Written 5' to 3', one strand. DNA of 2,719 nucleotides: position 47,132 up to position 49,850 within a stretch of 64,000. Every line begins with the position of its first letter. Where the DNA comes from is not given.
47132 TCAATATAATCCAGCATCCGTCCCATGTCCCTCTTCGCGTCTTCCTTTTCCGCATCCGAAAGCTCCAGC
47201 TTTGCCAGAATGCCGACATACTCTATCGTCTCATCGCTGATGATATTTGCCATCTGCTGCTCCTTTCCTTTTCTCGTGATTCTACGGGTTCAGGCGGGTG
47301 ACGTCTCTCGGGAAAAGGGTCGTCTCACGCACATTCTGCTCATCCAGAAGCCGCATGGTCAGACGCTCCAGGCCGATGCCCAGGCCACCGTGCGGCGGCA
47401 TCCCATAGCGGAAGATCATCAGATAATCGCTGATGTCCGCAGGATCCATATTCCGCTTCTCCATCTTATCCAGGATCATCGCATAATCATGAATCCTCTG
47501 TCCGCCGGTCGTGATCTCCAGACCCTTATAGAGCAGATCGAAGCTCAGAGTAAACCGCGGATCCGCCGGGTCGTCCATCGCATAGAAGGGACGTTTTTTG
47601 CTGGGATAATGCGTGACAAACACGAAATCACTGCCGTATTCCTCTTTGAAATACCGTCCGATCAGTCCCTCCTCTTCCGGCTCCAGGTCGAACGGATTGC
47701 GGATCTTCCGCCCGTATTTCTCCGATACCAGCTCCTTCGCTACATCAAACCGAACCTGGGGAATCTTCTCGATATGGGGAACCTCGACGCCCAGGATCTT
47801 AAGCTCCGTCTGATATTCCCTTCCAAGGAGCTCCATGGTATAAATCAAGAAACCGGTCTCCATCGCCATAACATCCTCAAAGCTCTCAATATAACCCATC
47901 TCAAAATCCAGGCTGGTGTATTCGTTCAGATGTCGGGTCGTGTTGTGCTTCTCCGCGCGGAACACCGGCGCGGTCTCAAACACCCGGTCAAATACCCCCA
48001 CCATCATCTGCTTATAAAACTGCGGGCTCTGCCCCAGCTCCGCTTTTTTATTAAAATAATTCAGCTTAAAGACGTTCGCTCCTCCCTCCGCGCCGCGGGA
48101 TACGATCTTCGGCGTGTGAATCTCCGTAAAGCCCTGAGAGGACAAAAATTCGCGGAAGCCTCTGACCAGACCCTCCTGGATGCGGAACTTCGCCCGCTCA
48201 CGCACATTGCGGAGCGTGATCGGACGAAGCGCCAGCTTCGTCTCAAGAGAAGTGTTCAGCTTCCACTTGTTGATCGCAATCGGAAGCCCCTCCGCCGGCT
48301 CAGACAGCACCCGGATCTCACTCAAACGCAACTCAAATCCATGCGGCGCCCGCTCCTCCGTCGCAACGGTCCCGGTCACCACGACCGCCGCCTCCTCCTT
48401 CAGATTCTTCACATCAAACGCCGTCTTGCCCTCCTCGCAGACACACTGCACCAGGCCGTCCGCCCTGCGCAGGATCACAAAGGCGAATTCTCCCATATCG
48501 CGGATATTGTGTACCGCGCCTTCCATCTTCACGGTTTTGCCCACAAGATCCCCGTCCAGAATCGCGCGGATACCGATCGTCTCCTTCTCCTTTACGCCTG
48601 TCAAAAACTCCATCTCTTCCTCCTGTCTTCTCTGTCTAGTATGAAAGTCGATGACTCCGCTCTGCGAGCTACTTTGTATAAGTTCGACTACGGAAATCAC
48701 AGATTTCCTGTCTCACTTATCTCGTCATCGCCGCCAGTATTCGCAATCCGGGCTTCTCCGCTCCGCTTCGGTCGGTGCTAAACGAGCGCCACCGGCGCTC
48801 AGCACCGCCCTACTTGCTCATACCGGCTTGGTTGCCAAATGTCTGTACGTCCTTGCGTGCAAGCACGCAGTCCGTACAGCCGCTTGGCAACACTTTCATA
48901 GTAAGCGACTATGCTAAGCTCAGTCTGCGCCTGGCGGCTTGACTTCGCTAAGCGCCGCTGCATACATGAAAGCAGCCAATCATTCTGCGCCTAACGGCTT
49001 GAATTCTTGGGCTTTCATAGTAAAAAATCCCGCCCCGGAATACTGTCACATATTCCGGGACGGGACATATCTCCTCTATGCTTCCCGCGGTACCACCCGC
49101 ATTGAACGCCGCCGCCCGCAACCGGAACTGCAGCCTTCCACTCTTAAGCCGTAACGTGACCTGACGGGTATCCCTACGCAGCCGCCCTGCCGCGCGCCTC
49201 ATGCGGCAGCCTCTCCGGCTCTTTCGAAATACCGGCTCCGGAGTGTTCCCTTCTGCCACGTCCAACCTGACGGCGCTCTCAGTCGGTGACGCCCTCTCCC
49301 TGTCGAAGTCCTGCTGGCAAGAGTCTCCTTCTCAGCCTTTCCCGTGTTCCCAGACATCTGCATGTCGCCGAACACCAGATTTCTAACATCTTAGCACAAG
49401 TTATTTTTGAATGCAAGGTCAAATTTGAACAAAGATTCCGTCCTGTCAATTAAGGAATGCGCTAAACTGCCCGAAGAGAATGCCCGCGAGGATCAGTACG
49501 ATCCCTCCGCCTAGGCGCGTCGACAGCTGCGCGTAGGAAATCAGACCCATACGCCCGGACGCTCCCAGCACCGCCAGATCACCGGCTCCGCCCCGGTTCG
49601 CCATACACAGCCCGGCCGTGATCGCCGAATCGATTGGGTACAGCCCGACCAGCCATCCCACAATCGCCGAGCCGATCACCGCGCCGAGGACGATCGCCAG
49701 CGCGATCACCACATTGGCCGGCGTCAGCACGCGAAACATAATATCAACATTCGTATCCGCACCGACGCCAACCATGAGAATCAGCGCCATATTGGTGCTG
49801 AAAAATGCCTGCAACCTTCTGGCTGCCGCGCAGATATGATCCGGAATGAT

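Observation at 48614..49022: The aspS T-box terminator is separated from the start codon by ~410 nt of stacked structured repeats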

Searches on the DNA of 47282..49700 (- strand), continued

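Call 81: search_with_rna_model(model_id=R1, sources=[L084, L085, L086, L087, L088, L089, L090, L091, L092, L093, L094, L095, L096, L097, L098, L099, L100, L101, L102, L103, L104, L105, L106, L107, L108, L109, L110, L111, L112, L113, L114, L115, L116, L117, L118, L119, L120, L121, L122, L123, L124, L125, L126, L127, L128, L129, L130, L131, L132, L133, L134, L135, L136, L137, L138, L139, L140, L141, L142, L143, L144, L145, L146, L147, L148, L149, L150, L151, L152, L153, L154, L155, L156, L157, L158, L159, L160, L161, L162, L163], max_evalue=0.001, show_alignments=3)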
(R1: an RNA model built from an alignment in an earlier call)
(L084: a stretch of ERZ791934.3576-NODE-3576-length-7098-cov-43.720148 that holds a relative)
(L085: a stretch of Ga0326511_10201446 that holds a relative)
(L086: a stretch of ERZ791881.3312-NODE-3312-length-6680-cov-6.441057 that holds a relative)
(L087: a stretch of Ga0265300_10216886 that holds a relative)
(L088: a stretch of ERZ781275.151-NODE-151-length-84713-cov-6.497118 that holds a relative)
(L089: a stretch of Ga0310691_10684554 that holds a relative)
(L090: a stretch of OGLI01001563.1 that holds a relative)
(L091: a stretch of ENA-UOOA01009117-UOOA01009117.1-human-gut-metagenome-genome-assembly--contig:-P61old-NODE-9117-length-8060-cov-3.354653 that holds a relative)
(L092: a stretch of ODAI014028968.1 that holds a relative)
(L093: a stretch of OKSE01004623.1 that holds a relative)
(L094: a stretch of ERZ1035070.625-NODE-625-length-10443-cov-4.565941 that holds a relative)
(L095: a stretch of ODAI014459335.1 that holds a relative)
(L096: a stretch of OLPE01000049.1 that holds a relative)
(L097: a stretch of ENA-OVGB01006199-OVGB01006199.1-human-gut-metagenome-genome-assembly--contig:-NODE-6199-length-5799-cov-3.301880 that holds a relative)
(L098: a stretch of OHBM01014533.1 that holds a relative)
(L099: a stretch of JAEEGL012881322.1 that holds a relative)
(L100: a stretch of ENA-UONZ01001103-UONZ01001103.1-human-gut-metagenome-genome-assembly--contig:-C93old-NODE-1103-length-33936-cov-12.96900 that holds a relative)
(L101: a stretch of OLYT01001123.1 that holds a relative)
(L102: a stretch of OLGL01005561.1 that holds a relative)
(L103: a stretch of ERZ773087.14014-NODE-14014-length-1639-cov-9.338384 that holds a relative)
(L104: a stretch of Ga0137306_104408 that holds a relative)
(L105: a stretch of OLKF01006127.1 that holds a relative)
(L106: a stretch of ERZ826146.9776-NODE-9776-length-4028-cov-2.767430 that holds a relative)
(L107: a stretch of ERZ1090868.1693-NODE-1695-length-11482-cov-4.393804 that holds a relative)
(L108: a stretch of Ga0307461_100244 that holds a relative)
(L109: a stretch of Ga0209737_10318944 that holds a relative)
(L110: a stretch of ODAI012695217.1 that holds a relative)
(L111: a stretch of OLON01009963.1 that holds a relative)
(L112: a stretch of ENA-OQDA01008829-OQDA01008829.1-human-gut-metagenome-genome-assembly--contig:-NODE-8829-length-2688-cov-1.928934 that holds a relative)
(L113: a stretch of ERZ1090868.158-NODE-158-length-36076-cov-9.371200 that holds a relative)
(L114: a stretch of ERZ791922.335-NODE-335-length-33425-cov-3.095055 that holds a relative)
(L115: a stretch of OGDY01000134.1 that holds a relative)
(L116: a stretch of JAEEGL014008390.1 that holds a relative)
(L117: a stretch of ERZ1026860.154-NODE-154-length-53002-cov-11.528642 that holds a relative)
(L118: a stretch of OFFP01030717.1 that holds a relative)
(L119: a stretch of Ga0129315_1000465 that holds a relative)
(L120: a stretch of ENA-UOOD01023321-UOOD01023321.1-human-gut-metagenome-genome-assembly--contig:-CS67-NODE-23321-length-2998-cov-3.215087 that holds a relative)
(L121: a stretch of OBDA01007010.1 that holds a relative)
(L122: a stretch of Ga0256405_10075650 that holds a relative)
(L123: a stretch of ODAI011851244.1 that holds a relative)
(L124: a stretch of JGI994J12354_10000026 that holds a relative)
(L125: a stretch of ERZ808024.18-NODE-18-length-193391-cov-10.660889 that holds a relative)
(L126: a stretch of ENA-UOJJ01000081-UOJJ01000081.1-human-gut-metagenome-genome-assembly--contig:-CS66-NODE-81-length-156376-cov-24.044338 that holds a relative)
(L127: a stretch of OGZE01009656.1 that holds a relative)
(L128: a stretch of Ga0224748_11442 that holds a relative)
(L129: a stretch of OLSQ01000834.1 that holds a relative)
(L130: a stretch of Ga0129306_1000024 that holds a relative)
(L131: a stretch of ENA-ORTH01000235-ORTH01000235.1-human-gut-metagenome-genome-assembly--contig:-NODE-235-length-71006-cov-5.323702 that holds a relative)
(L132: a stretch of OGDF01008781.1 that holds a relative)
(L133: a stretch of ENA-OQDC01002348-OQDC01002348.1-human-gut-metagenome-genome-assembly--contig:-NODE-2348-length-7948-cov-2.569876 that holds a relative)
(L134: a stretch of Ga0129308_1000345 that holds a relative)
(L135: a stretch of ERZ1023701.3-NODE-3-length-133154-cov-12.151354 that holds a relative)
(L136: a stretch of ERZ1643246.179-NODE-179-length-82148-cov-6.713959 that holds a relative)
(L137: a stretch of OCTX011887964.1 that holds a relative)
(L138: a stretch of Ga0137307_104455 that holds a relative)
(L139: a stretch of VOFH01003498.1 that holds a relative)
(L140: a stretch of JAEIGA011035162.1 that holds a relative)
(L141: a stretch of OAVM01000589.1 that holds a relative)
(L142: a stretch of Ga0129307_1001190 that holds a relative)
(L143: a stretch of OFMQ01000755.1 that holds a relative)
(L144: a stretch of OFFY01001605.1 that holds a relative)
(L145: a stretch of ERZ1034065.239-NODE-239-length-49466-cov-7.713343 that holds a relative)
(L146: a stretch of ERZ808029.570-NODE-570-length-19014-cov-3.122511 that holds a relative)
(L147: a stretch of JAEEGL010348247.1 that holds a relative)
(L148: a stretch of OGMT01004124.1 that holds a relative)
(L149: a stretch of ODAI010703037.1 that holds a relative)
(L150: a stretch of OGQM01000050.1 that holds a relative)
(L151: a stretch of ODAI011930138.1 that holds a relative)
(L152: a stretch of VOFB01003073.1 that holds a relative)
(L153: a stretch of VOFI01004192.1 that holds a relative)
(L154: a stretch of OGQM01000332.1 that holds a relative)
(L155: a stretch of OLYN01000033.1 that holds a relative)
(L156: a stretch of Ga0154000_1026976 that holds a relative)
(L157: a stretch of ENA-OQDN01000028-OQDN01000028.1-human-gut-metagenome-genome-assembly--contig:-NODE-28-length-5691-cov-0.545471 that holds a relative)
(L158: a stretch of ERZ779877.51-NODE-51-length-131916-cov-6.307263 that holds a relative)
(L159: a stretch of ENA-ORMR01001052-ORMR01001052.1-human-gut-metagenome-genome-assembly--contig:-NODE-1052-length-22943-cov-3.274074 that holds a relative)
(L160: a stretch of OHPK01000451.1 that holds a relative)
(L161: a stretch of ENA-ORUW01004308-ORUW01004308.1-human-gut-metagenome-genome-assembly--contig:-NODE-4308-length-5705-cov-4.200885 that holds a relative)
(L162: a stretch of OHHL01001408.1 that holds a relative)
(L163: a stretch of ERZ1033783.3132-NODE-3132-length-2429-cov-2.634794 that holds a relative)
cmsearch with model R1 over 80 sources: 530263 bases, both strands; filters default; matches with E-value up to 0.001: 68.
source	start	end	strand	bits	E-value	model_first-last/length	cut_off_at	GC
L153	2625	2742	-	56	1.6e-10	1-125/125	no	0.48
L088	1199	1316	+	55.9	1.7e-10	1-125/125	no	0.47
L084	2681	2798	-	52.5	1.1e-09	1-125/125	no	0.47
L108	1034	1152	+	51.5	1.9e-09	1-125/125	no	0.45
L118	658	777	+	51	2.3e-09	1-125/125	no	0.51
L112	466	583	+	47.8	1.3e-08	1-125/125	no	0.49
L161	2613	2730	-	47.8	1.3e-08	1-125/125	no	0.49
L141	3323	3440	-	47.5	1.6e-08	1-125/125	no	0.48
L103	308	427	+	46.8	2.4e-08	1-125/125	no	0.46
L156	977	1097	+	45.6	4.5e-08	1-125/125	no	0.45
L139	5964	6085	+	43.9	1.1e-07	1-125/125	no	0.48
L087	976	1089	+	43.4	1.5e-07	1-125/125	no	0.48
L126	723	840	+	43.3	1.6e-07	1-125/125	no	0.47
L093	3351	3472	-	43.2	1.6e-07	1-125/125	no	0.48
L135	10749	10870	-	43.2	1.6e-07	1-125/125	no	0.48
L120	25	146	-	42.4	2.6e-07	1-125/125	no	0.46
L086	5285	5406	+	42.4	2.6e-07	1-125/125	no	0.46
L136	4742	4862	-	41.5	4.2e-07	1-125/125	no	0.55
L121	681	795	-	40.9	5.7e-07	1-125/125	no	0.44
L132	5028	5142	+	40.9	5.7e-07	1-125/125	no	0.44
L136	11288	11405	-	40.9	5.9e-07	1-125/125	no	0.54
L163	1470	1588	-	40.2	8.6e-07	1-125/125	no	0.47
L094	6177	6292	-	39.9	1e-06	1-125/125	no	0.45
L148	1499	1614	+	39.8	1e-06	1-125/125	no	0.45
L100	5181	5296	-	38.7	2e-06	1-125/125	no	0.61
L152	2024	2142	+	38.5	2.2e-06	1-125/125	no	0.39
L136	10710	10831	-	38.5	2.2e-06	1-125/125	no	0.5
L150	5759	5877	+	37.1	4.7e-06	1-125/125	no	0.49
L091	4098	4217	-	36.7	5.8e-06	1-125/125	no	0.46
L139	5704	5821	+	36.4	6.7e-06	1-125/125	no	0.49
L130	5553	5665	+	36.1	7.7e-06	1-125/125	no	0.43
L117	852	967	-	36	8.1e-06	1-125/125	no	0.5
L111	1800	1883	+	35.8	9.5e-06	1-125/125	no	0.62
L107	7662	7784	-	35.6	1e-05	1-125/125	no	0.58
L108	1793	1905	+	35.6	1.1e-05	1-125/125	no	0.45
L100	4490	4606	-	35.1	1.4e-05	1-125/125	no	0.56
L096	6090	6205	+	35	1.4e-05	1-125/125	no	0.44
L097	3864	3979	+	34.8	1.6e-05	1-125/125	no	0.45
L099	2182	2295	+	34.1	2.3e-05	1-125/125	no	0.51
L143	1904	2019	+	33.8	2.8e-05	1-125/125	no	0.45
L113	2132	2250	+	32.9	4.6e-05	1-125/125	no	0.46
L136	1264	1384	-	32.6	5.2e-05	1-125/125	no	0.54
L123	975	1023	+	32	7.3e-05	66-117/125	no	0.53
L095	8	55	-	31.3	0.0001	66-117/125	no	0.54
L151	7297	7344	+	31.3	0.0001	66-117/125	no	0.54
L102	5074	5138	-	31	0.00012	1-125/125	no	0.42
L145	11255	11346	-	30.7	0.00015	1-125/125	no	0.45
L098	2380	2492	-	30.7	0.00015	1-125/125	no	0.45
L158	6874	6986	-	30.7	0.00015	1-125/125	no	0.45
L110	2508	2562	-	30.4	0.00017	67-125/125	5'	0.55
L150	5640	5758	+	30.3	0.00018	1-125/125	no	0.5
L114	3355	3437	+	30.3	0.00018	1-125/125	no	0.49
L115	1368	1462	+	29.9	0.00022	1-125/125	no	0.49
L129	2457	2551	-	29.9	0.00022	1-125/125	no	0.49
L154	1006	1100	-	29.9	0.00022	1-125/125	no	0.49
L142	604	686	+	29.9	0.00023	1-125/125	no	0.41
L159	249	363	+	29.7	0.00026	1-125/125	no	0.5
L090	12519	12633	-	29.7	0.00026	1-125/125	no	0.5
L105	591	631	+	29.5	0.00029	70-110/125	no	0.54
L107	7557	7595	-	29.4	0.0003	71-109/125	no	0.62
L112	203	320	+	29.4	0.0003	1-125/125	no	0.48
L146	2807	2922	-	29.3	0.00031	1-125/125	no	0.54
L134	1025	1138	+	29.3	0.00032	1-125/125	no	0.46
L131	871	1042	-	28.5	0.0005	1-125/125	no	0.57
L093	3959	3995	-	28.4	0.00053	72-108/125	no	0.43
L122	1439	1529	-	28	0.00063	1-125/125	no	0.49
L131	698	817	-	28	0.00065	1-125/125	no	0.65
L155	3591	3630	+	27.2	0.00099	70-110/125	no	0.47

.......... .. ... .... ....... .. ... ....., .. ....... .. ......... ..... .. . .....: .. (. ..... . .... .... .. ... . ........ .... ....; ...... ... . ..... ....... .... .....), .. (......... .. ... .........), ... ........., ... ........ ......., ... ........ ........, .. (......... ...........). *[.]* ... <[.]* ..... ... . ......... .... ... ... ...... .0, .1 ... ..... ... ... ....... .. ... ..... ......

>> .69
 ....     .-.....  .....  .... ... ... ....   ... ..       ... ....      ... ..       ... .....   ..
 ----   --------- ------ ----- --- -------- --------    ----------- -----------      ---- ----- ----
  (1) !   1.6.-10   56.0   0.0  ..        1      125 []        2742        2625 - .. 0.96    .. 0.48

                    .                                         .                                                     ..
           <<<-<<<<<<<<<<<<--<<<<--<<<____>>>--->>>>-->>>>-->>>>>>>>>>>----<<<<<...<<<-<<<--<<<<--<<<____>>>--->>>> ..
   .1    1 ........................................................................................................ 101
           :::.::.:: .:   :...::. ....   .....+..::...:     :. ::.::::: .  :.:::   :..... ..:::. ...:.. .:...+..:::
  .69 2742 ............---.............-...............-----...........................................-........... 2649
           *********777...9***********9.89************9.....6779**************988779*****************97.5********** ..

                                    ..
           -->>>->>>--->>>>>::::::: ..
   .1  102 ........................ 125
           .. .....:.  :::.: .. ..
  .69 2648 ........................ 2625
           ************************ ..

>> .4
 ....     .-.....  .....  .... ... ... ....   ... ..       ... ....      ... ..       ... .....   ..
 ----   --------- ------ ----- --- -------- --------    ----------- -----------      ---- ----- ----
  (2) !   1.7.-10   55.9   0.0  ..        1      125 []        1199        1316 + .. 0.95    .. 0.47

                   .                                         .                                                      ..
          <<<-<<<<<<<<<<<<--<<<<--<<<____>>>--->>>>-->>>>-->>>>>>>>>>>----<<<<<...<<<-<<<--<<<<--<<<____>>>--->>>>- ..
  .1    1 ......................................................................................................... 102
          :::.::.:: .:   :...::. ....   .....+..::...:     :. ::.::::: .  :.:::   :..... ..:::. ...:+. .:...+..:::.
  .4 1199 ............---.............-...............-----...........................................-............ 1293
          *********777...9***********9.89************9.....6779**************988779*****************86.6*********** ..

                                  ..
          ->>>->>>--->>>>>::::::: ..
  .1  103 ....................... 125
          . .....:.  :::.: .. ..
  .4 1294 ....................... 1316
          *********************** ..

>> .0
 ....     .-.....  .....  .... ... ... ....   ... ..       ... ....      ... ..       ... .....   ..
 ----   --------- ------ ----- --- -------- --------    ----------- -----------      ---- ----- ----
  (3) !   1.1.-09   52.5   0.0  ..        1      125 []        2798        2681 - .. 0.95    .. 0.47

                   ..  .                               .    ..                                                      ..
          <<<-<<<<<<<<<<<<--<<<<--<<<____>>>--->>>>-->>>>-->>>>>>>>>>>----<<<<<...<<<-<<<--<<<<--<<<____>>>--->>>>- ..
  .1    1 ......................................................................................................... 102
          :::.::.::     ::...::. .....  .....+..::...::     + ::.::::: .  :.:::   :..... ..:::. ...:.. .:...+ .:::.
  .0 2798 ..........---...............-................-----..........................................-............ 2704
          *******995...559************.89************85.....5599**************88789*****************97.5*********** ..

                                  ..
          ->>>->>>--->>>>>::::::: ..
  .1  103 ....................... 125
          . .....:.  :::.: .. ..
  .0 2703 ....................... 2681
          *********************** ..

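Call 82: search_with_rna_model(model_id=R1, sources=[window, L084, L086, L087, L088, L091, L093, L094, L096, L097, L099, L100, L103, L107, L108, L111, L112, L113, L117, L118, L120, L121, L126, L130, L132, L135, L136, L139, L141, L143, L148, L150, L152, L153, L156, L161, L163], max_evalue=0.00005, make_alignment=true)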
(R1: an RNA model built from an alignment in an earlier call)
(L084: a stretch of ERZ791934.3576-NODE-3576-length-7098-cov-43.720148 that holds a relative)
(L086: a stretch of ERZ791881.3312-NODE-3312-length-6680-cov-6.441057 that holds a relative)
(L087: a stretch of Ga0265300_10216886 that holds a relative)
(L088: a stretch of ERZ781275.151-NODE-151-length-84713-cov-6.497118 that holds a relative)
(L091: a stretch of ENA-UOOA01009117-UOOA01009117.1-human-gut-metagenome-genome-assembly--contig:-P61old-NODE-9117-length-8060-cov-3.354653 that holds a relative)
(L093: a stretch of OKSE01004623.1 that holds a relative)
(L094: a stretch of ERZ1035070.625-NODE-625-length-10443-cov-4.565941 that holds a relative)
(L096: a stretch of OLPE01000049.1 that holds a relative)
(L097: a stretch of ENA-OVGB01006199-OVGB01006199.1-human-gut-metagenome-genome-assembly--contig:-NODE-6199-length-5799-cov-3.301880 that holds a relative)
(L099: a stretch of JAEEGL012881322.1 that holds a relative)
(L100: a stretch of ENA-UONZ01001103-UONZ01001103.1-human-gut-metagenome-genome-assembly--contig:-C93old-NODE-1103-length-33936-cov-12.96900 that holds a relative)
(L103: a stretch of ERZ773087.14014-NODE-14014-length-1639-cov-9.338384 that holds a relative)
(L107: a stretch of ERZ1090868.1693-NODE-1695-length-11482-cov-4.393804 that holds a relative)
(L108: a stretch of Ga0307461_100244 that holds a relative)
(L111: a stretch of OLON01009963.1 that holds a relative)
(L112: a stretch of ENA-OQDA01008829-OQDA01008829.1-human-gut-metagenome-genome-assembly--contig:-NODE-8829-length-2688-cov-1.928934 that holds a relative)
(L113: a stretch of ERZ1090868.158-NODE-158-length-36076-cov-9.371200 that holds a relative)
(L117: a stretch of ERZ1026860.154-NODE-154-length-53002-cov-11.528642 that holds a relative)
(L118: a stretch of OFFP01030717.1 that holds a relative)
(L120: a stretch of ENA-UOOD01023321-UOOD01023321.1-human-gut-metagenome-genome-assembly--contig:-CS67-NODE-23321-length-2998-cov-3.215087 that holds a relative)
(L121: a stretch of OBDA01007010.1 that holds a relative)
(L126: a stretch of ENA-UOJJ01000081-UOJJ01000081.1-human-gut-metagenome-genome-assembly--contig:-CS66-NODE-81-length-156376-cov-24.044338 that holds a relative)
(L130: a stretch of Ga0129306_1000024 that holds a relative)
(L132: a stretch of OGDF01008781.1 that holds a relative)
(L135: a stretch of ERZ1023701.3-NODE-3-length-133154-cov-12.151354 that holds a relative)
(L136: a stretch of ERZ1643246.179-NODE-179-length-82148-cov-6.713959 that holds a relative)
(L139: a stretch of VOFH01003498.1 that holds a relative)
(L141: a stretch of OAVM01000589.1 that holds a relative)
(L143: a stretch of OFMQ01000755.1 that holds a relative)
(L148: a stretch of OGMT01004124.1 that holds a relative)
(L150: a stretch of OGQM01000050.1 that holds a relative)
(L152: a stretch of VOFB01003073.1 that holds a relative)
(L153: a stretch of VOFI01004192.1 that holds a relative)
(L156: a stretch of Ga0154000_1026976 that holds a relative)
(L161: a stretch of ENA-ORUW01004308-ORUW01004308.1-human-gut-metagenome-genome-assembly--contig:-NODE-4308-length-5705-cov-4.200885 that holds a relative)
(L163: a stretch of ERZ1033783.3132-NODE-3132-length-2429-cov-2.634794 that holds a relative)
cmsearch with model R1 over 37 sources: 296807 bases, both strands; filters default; matches with E-value up to 0.00005: 45.
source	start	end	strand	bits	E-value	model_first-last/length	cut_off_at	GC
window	48898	49022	-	151.7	2.3e-33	1-125/125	no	0.5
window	56578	56702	+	146.1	5e-32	1-125/125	no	0.5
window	31974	32098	+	140.9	8.3e-31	1-125/125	no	0.5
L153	2625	2742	-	56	9e-11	1-125/125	no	0.48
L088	1199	1316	+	55.9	9.4e-11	1-125/125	no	0.47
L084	2681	2798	-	52.5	6.1e-10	1-125/125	no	0.47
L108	1034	1152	+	51.5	1e-09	1-125/125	no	0.45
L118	658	777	+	51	1.3e-09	1-125/125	no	0.51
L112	466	583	+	47.8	7.5e-09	1-125/125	no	0.49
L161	2613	2730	-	47.8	7.5e-09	1-125/125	no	0.49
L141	3323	3440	-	47.5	8.7e-09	1-125/125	no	0.48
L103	308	427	+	46.8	1.3e-08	1-125/125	no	0.46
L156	977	1097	+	45.6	2.5e-08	1-125/125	no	0.45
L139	5964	6085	+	43.9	6.2e-08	1-125/125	no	0.48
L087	976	1089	+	43.4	8.4e-08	1-125/125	no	0.48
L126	723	840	+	43.3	8.7e-08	1-125/125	no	0.47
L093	3351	3472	-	43.2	9.1e-08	1-125/125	no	0.48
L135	10749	10870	-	43.2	9.1e-08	1-125/125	no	0.48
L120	25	146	-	42.4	1.5e-07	1-125/125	no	0.46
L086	5285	5406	+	42.4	1.5e-07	1-125/125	no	0.46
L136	4742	4862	-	41.5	2.4e-07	1-125/125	no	0.55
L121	681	795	-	40.9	3.2e-07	1-125/125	no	0.44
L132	5028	5142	+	40.9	3.2e-07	1-125/125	no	0.44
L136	11288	11405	-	40.9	3.3e-07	1-125/125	no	0.54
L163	1470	1588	-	40.2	4.8e-07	1-125/125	no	0.47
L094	6177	6292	-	39.9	5.7e-07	1-125/125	no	0.45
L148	1499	1614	+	39.8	5.8e-07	1-125/125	no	0.45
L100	5181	5296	-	38.7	1.1e-06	1-125/125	no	0.61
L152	2024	2142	+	38.5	1.2e-06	1-125/125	no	0.39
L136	10710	10831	-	38.5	1.2e-06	1-125/125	no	0.5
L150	5759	5877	+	37.1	2.6e-06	1-125/125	no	0.49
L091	4098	4217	-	36.7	3.2e-06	1-125/125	no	0.46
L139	5704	5821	+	36.4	3.8e-06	1-125/125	no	0.49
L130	5553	5665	+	36.1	4.3e-06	1-125/125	no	0.43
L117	852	967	-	36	4.6e-06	1-125/125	no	0.5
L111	1800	1883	+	35.8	5.3e-06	1-125/125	no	0.62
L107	7662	7784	-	35.6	5.8e-06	1-125/125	no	0.58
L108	1793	1905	+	35.6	5.9e-06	1-125/125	no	0.45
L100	4490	4606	-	35.1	7.6e-06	1-125/125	no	0.56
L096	6090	6205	+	35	7.9e-06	1-125/125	no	0.44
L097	3864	3979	+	34.8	8.7e-06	1-125/125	no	0.45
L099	2182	2295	+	34.1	1.3e-05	1-125/125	no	0.51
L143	1904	2019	+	33.8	1.5e-05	1-125/125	no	0.45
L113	2132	2250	+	32.9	2.6e-05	1-125/125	no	0.46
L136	1264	1384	-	32.6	2.9e-05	1-125/125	no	0.54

Alignment A8: 45 matches aligned to the model, 185 columns, each read 5' to 3' on its own strand. Consensus structure (alignment columns), stored with it:
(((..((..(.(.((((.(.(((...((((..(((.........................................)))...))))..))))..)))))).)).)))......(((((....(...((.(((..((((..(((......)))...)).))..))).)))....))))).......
